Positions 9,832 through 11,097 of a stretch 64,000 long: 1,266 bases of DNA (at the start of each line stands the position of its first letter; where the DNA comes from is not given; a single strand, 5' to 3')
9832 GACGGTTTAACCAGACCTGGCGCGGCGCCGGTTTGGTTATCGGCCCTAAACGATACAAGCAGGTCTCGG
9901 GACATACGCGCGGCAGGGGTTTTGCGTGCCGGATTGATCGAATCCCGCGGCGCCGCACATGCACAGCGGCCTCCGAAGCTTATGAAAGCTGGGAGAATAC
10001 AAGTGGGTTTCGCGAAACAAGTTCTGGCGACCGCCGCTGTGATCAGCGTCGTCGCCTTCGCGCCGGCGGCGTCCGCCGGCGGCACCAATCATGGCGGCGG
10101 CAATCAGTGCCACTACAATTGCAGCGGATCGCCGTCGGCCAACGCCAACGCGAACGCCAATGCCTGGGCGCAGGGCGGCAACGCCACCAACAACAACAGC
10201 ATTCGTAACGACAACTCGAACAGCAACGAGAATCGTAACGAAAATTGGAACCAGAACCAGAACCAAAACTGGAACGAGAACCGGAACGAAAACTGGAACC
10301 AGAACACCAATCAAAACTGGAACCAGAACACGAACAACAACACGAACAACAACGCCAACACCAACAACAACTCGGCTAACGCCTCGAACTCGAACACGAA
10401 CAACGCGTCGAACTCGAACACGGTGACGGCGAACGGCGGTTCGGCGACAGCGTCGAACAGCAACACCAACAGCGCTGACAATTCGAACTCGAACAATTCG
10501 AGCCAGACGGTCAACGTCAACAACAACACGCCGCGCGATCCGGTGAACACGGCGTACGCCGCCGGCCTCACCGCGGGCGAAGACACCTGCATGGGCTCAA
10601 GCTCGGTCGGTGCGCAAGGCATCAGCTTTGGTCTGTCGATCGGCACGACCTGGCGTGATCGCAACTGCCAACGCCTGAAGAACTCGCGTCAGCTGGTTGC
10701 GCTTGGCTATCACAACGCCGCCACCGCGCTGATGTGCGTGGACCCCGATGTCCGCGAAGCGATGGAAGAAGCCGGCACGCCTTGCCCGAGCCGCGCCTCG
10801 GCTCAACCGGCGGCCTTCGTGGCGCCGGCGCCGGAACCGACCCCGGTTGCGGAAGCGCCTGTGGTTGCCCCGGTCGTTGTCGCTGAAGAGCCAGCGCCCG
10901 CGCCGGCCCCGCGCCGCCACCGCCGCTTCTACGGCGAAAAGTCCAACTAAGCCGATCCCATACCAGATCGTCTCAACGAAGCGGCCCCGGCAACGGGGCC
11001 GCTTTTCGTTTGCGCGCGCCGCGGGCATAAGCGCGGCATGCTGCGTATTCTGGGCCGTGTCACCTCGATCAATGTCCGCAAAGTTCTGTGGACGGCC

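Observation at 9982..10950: Stand-alone secreted protein whose core is a strictly phased N-x array with Trp every 8 residues (Asn-ladder / amyloid-like candidate)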

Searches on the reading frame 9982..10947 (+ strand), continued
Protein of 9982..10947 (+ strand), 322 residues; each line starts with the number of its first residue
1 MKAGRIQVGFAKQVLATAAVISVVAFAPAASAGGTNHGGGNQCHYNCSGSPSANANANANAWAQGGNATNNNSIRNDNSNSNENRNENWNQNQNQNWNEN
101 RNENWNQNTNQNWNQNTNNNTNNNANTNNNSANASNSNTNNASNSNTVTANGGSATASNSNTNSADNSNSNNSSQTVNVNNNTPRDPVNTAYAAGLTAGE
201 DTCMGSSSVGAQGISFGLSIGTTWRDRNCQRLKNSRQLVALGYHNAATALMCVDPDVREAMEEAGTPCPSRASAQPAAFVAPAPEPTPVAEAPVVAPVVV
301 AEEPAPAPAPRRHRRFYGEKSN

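Call 70: find_homologous_proteins(query=A2, max_evalue=1e-8)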
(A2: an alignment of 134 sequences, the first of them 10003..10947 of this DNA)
Query A2 (134 sequences) (315 aa, profile of the alignment): 83 proteins with E <= 1e-8 among 8000 candidates.
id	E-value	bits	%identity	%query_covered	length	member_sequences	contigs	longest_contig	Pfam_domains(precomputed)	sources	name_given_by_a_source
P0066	9.2e-71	257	-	-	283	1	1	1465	-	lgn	-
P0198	4.0e-69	251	76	26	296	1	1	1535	-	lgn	-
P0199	9.8e-69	250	74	32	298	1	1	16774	-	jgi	jgi:hypothetical protein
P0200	1.3e-68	250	49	67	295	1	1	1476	-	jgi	jgi:hypothetical protein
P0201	1.6e-68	249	63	47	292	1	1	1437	-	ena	-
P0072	7.4e-68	247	78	27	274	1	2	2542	-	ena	-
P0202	1.6e-67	246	51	66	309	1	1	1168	-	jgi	-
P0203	4.4e-67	245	62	40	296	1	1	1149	-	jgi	jgi:hypothetical protein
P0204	3.1e-66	242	49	66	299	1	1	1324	-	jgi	-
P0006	5.8e-66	241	-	-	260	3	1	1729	-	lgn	-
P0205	7.3e-66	241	78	30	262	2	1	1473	-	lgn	-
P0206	9.4e-66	240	48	63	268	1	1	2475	-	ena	-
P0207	1.9e-65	239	72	44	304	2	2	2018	-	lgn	-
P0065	2.4e-65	239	61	45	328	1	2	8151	-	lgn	-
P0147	2.5e-65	239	52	41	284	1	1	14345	-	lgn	-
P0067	5.4e-63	231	74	49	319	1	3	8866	-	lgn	-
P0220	2.5e-60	223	76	100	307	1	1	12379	-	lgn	-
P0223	2.8e-59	219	71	38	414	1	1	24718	PF00691.26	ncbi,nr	ncbi:MAG: OmpA family protein [Hyphomonadaceae bacterium]|nr:OmpA family protein [Hyphomonadaceae ba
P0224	3.2e-59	219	84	28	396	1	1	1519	PF00691.26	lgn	-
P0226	3.8e-59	219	67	38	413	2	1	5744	PF00691.26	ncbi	-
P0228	4.4e-59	219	66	38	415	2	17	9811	PF00691.26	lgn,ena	-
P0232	1.1e-58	217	86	28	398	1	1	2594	PF00691.26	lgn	-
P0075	3.4e-58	216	50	55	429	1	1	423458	PF00691.26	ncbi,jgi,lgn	-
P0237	2.2e-57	213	69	37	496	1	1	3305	PF00691.26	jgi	jgi:outer membrane protein OmpA-like peptidoglycan-associated protein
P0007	1.5e-51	194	63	42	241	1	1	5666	PF01391.24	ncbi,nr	ncbi:MAG: hypothetical protein SGJ03_00555, partial [Alphaproteobacteria bacterium]|nr:hypothetical 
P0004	1.1e-50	191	79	34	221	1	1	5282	PF00691.26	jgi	-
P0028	1.5e-48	184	65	31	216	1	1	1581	PF01391.24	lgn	-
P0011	1.5e-44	171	82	27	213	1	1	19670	PF00691.26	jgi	jgi:outer membrane protein OmpA-like peptidoglycan-associated protein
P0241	4.0e-43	166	57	35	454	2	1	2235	PF00691.26,PF01391.24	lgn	-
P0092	5.6e-43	166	58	35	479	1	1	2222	PF00691.26,PF01391.24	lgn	-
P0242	8.8e-34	136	45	47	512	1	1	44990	PF00691.26,PF01391.24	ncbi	-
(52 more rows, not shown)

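Call 72: find_encoding_contigs(protein=P0220, flank=5000, max_places=1)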
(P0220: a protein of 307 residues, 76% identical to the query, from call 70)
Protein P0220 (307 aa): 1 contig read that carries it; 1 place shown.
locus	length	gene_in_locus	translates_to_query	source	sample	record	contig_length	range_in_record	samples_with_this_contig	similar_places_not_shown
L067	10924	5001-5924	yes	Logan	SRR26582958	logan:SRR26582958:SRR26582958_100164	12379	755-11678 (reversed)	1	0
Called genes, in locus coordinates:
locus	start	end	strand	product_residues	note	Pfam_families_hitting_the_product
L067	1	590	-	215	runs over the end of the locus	-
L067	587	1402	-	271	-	PF09413:DUF2007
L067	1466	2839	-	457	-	PF03315:SDH_beta, PF03313:SDH_alpha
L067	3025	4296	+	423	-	PF08240:ADH_N, PF00107:ADH_zinc_N, PF13602:ADH_zinc_N_2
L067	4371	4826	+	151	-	PF01243:PNPOx_N, PF12900:Pyridox_ox_2 (weak)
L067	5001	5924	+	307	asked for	-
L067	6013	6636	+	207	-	PF02798:GST_N, PF13417:GST_N_3, PF13409:GST_N_2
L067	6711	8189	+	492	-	PF04389:Peptidase_M28, PF01546:Peptidase_M20, PF07687:M20_dimer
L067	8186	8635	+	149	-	PF09394:Inhibitor_I42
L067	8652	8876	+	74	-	-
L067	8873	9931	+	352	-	PF00355:Rieske, PF13806:Rieske_2, PF19112:VanA_C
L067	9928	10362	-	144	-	PF10648:Gmad2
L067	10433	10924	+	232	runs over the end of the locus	PF01988:VIT1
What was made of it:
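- Identical synteny in L067 (call 72).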

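Call 73: find_encoding_contigs(protein=P0067, flank=5000, max_places=1)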
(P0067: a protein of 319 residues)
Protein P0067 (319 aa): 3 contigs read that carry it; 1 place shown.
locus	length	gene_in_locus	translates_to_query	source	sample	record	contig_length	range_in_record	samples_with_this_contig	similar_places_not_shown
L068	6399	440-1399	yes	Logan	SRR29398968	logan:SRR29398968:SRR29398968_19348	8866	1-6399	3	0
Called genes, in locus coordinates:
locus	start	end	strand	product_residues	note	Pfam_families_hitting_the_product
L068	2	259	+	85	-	?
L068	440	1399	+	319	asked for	-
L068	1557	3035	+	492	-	PF04389:Peptidase_M28, PF01546:Peptidase_M20, PF07687:M20_dimer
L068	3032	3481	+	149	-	PF09394:Inhibitor_I42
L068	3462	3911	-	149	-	-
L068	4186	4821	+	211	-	PF17765:MLTR_LBD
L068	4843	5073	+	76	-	-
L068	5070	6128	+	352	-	PF00355:Rieske, PF13806:Rieske_2, PF19112:VanA_C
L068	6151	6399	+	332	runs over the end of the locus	PF10502:Peptidase_S26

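Call 75: search_protein_families(library=padloc, proteins=[window:10003-10947:+], max_evalue=0.1)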
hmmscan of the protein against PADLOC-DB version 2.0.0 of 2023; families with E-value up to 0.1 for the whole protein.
window:10003-10947:+ (315 aa): 0 families
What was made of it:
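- There is no PADLOC match (call 75).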

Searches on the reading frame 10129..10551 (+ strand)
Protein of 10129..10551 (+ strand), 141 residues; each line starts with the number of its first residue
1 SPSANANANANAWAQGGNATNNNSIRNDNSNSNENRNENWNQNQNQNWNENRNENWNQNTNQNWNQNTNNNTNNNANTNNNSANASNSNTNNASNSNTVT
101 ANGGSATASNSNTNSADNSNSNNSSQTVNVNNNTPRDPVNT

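Call 49: predict_structure(protein=window:10129-10551:+)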
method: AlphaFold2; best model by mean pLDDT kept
length: 141 residues; sequences in the alignment: 1
mean_pLDDT: 47.5   pTM: 0.24
mean pLDDT of the five models: 47.5, 45.6, 42.5, 42.1, 40.9
residues with pLDDT >= 90: 0; 70-90: 3; 50-70: 51; < 50: 87
segments of 3 or more residues with pLDDT < 50: 1-3, 5-7, 15-17, 20-25, 71-104, 106-128, 130-135, 139-141
pLDDT, mean of each block of 10 residues (from residue 1): 47 48 49 54 62 68 56 43 36 35 40 40 42 46 38
secondary structure, 60 per line:
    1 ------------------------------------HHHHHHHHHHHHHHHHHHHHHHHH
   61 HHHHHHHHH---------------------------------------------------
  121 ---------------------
elements in order: H37-69

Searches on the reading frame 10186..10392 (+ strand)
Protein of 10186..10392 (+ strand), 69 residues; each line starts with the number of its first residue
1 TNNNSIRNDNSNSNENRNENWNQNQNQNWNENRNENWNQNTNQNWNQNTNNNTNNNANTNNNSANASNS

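Call 55: find_homologous_proteins(query=window:10186-10392:+, max_evalue=0.01)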
Query window:10186-10392:+: 39 candidates shared short words with the query, none scored E <= 0.01.
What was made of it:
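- Tried and rejected: Searching 5.8 billion proteins with the array alone gave 39 candidates and no hit at E<=0.01 (call 55).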
